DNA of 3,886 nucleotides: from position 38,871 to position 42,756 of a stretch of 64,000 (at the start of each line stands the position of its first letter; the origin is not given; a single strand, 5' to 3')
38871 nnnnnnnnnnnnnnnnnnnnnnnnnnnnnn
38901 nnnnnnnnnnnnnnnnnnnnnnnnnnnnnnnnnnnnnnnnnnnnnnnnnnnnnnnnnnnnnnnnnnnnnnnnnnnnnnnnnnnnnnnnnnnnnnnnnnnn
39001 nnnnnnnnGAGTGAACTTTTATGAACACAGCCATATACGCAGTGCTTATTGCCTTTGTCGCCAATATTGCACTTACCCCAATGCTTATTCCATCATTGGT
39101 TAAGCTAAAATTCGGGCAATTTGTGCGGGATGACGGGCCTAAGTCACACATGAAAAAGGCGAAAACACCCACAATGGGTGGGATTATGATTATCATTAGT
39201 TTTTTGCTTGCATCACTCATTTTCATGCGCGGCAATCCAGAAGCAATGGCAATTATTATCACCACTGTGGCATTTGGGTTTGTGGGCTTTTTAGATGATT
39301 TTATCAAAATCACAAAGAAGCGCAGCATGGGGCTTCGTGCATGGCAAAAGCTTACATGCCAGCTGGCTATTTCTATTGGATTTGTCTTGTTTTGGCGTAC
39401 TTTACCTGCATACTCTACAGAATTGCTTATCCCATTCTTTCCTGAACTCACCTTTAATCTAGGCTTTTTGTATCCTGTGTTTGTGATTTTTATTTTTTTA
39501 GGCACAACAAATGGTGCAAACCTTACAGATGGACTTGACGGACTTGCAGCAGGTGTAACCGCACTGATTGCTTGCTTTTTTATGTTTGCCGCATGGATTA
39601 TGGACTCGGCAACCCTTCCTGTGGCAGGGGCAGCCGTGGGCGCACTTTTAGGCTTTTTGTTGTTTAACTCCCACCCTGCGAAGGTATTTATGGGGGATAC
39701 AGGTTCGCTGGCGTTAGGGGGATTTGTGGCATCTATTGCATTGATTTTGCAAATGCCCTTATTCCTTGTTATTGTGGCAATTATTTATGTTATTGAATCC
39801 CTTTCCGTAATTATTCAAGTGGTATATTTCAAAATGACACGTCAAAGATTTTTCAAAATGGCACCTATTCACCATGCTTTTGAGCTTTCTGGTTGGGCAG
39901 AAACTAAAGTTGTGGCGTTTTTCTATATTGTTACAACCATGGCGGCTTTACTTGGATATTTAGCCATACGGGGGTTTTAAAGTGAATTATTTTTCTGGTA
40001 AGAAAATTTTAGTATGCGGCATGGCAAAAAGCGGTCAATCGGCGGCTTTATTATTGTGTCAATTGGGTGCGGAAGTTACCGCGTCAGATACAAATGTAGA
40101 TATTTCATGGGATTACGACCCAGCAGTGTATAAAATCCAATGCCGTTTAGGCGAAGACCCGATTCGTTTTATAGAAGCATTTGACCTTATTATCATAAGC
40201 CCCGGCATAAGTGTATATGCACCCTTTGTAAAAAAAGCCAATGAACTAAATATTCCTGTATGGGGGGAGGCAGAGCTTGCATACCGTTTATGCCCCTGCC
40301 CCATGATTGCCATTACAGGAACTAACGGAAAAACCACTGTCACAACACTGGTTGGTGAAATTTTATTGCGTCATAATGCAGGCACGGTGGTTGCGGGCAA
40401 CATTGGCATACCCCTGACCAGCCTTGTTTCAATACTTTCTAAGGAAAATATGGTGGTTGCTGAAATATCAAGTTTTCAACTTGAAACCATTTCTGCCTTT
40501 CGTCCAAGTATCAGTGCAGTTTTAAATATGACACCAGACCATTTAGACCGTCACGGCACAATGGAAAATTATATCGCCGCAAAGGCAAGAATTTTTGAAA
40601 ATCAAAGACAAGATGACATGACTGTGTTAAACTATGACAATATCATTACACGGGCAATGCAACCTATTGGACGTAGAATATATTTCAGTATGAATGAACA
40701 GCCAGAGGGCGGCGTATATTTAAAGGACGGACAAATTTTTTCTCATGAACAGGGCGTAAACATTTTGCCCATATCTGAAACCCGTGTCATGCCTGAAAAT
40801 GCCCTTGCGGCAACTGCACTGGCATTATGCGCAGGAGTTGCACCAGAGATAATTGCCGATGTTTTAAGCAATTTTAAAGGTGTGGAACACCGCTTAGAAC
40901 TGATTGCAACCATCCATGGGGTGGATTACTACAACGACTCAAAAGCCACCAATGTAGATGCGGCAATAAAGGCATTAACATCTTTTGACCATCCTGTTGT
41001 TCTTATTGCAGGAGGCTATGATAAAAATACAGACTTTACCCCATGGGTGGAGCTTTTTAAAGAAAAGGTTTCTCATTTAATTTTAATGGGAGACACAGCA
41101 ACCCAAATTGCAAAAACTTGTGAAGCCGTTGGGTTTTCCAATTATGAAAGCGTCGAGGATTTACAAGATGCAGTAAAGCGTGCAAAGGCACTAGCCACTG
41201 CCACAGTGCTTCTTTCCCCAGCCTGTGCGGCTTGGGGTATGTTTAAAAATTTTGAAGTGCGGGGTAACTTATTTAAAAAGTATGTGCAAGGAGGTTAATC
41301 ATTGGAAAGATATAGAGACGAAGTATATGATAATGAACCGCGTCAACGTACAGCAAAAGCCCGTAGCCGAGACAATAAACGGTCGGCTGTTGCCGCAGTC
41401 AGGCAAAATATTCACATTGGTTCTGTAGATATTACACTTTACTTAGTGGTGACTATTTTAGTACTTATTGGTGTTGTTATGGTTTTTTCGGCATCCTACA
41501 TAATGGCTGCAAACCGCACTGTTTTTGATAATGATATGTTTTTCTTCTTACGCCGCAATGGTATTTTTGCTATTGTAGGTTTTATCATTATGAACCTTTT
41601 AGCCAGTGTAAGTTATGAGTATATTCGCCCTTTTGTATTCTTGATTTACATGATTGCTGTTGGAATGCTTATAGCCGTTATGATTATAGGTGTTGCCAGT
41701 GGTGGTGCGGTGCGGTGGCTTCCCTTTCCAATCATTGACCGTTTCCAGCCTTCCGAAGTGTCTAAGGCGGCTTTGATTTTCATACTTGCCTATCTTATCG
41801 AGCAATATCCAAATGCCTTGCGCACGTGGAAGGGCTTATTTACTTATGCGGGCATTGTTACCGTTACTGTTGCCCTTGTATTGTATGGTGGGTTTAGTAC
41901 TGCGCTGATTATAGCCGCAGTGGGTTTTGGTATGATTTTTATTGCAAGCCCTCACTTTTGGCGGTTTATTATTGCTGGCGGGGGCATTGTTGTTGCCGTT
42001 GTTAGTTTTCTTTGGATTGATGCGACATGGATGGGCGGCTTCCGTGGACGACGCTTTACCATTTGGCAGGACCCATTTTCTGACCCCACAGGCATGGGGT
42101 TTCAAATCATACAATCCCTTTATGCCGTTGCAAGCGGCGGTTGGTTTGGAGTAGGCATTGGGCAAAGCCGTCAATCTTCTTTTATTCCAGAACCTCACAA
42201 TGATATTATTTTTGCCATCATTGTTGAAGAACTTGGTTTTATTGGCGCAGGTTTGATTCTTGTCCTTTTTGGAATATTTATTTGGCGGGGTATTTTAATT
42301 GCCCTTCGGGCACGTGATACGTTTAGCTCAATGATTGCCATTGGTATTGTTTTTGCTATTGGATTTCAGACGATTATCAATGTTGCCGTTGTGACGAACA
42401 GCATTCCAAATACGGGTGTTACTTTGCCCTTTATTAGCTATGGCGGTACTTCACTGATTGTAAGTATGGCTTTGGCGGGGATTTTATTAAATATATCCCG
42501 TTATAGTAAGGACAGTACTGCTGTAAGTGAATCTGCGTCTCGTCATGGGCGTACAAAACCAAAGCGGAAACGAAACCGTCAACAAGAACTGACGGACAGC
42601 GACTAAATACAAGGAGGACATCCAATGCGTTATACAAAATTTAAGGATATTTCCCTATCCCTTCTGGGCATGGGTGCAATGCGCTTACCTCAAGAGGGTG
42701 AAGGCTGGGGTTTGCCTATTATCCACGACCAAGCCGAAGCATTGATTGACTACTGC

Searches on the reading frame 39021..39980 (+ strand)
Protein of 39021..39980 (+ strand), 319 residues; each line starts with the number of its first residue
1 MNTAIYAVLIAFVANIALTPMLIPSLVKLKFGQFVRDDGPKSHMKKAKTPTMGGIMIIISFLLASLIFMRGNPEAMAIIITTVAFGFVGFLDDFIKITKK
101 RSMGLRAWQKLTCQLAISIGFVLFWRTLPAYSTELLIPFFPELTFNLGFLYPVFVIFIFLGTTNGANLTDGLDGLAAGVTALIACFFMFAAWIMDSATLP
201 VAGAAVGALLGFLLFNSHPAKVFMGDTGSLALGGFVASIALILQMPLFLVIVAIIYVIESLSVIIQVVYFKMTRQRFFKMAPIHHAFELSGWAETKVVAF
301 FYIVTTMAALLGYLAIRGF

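Call 60: search_protein_families(library=pfam, proteins=[window:39021-39980:+], max_evalue=0.00001)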
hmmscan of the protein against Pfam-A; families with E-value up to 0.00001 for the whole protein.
window:39021-39980:+ (319 aa): 1 family
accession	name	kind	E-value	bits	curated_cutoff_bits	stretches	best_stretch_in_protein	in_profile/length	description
PF00953.26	Glycos_transf_4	-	5e-34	118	27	1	76-243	2-159/160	Glycosyl transferase family 4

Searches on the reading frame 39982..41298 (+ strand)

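Call 60: search_protein_families(library=pfam, proteins=[window:39982-41298:+], max_evalue=0.00001)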
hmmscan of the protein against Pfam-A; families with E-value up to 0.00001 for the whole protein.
window:39982-41298:+ (438 aa): 3 families
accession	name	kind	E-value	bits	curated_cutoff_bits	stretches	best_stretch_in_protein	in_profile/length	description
PF08245.18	Mur_ligase_M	-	1.8e-27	97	24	1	111-261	1-168/200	Mur ligase middle domain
PF02875.26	Mur_ligase_C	-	2.1e-14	54.9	28.4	1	303-415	1-127/127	Mur ligase, glutamate ligase domain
PF21799.2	MurD-like_N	-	2.5e-09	37.7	27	1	7-95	1-88/88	Mur ligase MurD-like, N-terminal domain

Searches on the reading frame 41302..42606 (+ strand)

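Call 60: search_protein_families(library=pfam, proteins=[window:41302-42606:+], max_evalue=0.00001)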
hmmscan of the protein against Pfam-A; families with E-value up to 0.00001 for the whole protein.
window:41302-42606:+ (434 aa): 1 family
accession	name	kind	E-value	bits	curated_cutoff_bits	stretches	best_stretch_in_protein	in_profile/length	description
PF01098.24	FTSW_RODA_SPOVE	-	3.3e-90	303.1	26.4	1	47-403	5-355/356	Cell cycle protein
